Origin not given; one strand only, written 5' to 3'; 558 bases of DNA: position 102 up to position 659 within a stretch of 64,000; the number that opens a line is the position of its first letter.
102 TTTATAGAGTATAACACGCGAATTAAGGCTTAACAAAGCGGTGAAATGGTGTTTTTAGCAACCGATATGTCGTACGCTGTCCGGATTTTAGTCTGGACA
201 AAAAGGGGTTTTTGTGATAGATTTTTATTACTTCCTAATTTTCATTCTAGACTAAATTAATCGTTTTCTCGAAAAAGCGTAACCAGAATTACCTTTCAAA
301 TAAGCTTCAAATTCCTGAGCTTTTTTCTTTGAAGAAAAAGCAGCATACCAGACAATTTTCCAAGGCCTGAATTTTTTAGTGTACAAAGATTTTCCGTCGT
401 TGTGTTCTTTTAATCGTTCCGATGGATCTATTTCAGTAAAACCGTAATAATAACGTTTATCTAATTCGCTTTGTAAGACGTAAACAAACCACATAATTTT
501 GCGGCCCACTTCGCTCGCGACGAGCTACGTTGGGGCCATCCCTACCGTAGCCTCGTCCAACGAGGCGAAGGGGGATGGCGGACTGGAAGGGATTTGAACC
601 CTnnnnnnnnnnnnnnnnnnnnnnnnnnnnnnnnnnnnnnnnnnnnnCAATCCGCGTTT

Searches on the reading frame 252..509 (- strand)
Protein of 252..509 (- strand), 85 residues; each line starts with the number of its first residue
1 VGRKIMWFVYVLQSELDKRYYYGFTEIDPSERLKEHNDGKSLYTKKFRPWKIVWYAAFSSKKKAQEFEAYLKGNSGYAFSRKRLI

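Call 48: search_protein_families(library=pfam, proteins=[window:252-509:-], max_evalue=0.0001)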
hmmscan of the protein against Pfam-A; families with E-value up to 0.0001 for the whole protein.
window:252-509:- (85 aa): 1 family
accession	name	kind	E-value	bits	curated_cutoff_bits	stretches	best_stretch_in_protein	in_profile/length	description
PF01541.30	GIY-YIG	-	1.5e-17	64.1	22.6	1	6-75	1-72/78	GIY-YIG catalytic domain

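Call 55: find_homologous_proteins(query=window:255-494:-, max_evalue=0.001)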
Query seq(80 aa) (80 aa): 15 proteins with E <= 0.001 among 15 candidates.
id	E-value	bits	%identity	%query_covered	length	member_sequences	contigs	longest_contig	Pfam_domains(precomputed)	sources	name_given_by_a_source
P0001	1.0e-43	164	93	100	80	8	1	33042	PF01541.31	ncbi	ncbi:MAG: GIY-YIG nuclease family protein [Candidatus Uhrbacteria bacterium]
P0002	1.9e-31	125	69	100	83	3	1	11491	PF01541.31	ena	-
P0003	5.7e-31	124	70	100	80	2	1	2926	PF01541.31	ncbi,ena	-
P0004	5.7e-30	121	66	100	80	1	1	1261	PF01541.31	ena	-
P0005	1.8e-29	119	69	100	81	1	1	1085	PF01541.31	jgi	-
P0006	8.0e-29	117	65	100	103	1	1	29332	PF01541.31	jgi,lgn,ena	-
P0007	3.8e-28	115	65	100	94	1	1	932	PF01541.31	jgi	-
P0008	1.5e-26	110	63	100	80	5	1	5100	PF01541.31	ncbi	ncbi:MAG: GIY-YIG nuclease family protein [Candidatus Uhrbacteria bacterium]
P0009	1.0e-25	107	61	100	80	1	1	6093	PF01541.31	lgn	-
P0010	1.0e-22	98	92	60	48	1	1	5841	PF01541.31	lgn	-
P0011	2.0e-20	90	59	100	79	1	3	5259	PF01541.31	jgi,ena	jgi:predicted GIY-YIG superfamily endonuclease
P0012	1.8e-17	81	55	96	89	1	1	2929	PF10544.16,PF01541.31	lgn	-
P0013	2.7e-15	74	51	99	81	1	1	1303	PF01541.31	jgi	jgi:putative endonuclease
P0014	1.2e-14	72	48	99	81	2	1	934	PF01541.31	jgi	jgi:predicted GIY-YIG superfamily endonuclease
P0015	2.2e-11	61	51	96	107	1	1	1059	PF01541.31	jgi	jgi:predicted GIY-YIG superfamily endonuclease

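Call 85: search_solved_structures(query=window:255-494:-, max_evalue=1)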
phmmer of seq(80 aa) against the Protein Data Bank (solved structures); distinct sequences matched with E-value up to 1: 7.
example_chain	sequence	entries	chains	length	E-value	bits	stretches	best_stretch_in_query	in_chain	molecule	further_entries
1zg2_A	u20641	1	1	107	4.2e-05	27.1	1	3-67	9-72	Hypothetical UPF0213 protein BH0048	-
1ywl_A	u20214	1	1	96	0.0041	20.7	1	4-67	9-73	Hypothetical UPF0213 protein EF2693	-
7wme_A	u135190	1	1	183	0.025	18.2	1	14-63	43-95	Structure-specific endonuclease subunit SLX1 homolog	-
7cq2_A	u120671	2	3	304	0.1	16.3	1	4-68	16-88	Structure-specific endonuclease subunit SLX1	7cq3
7cq4_A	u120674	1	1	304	0.27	14.9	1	5-68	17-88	Structure-specific endonuclease subunit SLX1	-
6seh_C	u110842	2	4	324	0.48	14.1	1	2-63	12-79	Structure-specific endonuclease subunit SLX1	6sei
4xlg_A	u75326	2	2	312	0.63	13.8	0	4-63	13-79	Structure-specific endonuclease subunit SLX1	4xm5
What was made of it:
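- Closest known: Free-standing GIY-YIG homing endonuclease genes in tRNA gene clusters. Different: They are closest to UPF0213 and, weakly, to SLX1 (call 85).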

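Call 86: search_protein_families(library=ncbifam, proteins=[window:255-494:-], max_evalue=0.01)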
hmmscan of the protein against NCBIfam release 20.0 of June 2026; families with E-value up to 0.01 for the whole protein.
seq(80 aa): 0 families
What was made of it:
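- Tried and rejected: NCBIfam has no specific family for these GIY-YIG proteins (call 86).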

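Call 87: find_encoding_contigs(protein=P0001, flank=6000, max_places=3)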
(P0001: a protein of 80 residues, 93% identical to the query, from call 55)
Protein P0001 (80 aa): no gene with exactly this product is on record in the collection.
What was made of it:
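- Tried and rejected: Look-up of GIY-YIG homologue P0001: found nothing (call 87).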

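Call 88: find_encoding_contigs(protein=P0002, flank=6000, max_places=3)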
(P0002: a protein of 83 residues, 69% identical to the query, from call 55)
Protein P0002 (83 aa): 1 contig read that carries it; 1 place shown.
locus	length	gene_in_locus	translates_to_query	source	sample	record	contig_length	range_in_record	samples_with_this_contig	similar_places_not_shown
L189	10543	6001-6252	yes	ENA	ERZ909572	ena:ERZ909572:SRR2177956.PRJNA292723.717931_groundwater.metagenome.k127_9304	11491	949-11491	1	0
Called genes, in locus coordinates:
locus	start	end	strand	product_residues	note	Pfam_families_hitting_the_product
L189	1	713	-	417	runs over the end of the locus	PF00140:Sigma70_r1_2, PF04542:Sigma70_r2, PF04539:Sigma70_r3, PF04545:Sigma70_r4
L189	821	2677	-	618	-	PF01807:Zn_ribbon_DnaG, PF08275:DNAG_N, PF01751:Toprim, PF13155:Toprim_2, PF13662:Toprim_4, PF10410:DnaB_bind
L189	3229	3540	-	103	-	-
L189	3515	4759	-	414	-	PF11700:ATG22, PF07690:MFS_1, PF13347:MFS_2, PF07690:MFS_1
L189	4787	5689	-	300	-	PF02498:Bro-N (weak)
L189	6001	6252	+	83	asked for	PF01541:GIY-YIG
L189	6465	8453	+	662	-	PF02086:MethyltransfD12, PF03602:Cons_hypoth95 (faint), PF02086:MethyltransfD12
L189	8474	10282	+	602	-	PF09491:RE_AlwI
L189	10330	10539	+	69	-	-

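Call 89: find_encoding_contigs(protein=P0006, flank=6000, max_places=3)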
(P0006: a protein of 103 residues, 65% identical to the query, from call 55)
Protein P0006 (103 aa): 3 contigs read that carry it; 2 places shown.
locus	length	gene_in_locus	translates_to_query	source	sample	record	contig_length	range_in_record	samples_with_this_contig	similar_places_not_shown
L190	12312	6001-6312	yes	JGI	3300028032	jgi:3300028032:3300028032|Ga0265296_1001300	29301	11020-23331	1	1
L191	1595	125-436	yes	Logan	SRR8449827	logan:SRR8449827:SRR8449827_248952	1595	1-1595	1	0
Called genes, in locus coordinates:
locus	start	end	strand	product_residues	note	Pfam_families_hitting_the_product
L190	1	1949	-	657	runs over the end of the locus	PF16158:N_BRCA1_IG (faint), PF08486:SpoIID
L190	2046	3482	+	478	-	PF01943:Polysacc_synt, PF13440:Polysacc_synt_3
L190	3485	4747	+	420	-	PF04932:Wzy_C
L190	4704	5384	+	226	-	-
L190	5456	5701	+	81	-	PF01541:GIY-YIG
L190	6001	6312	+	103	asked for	PF01541:GIY-YIG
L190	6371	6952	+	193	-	-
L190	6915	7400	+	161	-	PF20603:Bact_hydrolase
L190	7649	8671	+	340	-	PF15891:Nuc_deoxyri_tr2 (faint)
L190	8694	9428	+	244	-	-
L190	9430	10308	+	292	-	PF11899:DUF3419 (weak)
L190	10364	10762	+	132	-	PF07883:Cupin_2, PF02311:AraC_binding (weak)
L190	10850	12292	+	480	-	PF00188:CAP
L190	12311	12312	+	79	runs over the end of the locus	PF18893:DUF5652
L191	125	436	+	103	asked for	PF01541:GIY-YIG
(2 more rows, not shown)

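Call 91: find_encoding_contigs(protein=P0008, flank=3000, max_places=2)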
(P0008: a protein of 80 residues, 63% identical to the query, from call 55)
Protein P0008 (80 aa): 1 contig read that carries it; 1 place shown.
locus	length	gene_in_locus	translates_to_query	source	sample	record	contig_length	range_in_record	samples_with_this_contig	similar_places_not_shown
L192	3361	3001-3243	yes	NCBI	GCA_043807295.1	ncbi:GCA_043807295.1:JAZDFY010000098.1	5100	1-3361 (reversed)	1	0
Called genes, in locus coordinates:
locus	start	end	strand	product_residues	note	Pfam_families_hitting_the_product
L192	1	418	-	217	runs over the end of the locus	-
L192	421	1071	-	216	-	-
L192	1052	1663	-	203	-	PF00300:His_Phos_1 (weak)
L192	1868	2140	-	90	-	PF12844:HTH_19 (weak), PF13560:HTH_31, PF01381:HTH_3, PF13443:HTH_26 (weak)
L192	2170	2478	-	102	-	PF05973:Gp49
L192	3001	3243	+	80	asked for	PF01541:GIY-YIG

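Call 92: find_encoding_contigs(protein=P0009, flank=3000, max_places=2)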
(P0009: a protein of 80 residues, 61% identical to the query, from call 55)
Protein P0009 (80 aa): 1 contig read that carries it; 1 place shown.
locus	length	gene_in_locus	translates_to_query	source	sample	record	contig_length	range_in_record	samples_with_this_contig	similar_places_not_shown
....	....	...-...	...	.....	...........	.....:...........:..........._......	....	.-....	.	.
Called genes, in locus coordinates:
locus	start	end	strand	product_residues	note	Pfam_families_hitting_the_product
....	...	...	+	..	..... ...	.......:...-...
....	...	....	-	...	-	-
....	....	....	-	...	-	-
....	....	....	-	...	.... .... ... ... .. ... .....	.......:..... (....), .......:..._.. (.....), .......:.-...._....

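Call 93: find_encoding_contigs(protein=P0011, flank=3000, max_places=3)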
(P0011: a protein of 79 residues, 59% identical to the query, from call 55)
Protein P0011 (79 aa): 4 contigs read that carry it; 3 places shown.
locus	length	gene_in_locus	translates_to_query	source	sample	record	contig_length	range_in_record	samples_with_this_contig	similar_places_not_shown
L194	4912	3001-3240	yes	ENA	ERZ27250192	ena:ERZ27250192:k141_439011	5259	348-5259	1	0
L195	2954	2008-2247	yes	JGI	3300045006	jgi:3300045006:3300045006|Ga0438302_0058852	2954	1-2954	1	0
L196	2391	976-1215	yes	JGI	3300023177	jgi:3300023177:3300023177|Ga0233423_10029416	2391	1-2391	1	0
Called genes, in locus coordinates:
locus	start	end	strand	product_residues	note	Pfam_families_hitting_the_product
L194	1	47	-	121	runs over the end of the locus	PF04480:DUF559, PF18741:MTES_1575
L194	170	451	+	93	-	-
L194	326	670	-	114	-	PF00453:Ribosomal_L20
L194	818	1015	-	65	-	PF01632:Ribosomal_L35p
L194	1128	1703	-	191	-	PF05198:IF3_N, PF00707:IF3_C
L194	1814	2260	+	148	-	PF01668:SmpB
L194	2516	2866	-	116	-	-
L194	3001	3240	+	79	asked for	PF01541:GIY-YIG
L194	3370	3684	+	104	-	PF00829:Ribosomal_L21p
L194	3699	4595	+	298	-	PF18884:TSP3_bac (faint)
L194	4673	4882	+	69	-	-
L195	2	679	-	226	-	?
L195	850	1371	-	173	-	-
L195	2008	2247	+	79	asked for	PF01541:GIY-YIG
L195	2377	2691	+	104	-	PF00829:Ribosomal_L21p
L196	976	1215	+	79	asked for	PF01541:GIY-YIG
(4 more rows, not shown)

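Call 94: find_encoding_contigs(protein=P0003, flank=3000, max_places=2)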
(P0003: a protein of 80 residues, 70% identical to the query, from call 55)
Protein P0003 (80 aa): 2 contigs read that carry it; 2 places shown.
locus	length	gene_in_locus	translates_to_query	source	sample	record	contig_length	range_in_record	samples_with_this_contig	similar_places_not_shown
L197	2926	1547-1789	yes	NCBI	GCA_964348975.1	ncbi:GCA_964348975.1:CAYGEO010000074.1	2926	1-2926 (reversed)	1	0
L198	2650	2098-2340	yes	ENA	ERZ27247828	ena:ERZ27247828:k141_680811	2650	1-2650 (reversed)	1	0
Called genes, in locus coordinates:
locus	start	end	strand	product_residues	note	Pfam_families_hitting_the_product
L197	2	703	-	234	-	?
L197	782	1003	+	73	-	PF03693:ParD_antitoxin (weak)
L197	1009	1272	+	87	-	-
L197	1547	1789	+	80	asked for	PF01541:GIY-YIG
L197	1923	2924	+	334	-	?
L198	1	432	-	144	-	?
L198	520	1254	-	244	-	PF01738:DLH (faint), PF00561:Abhydrolase_1, PF12146:Hydrolase_4, PF12697:Abhydrolase_6 (weak)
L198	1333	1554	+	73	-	PF03693:ParD_antitoxin (weak)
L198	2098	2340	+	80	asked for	PF01541:GIY-YIG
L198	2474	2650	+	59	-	?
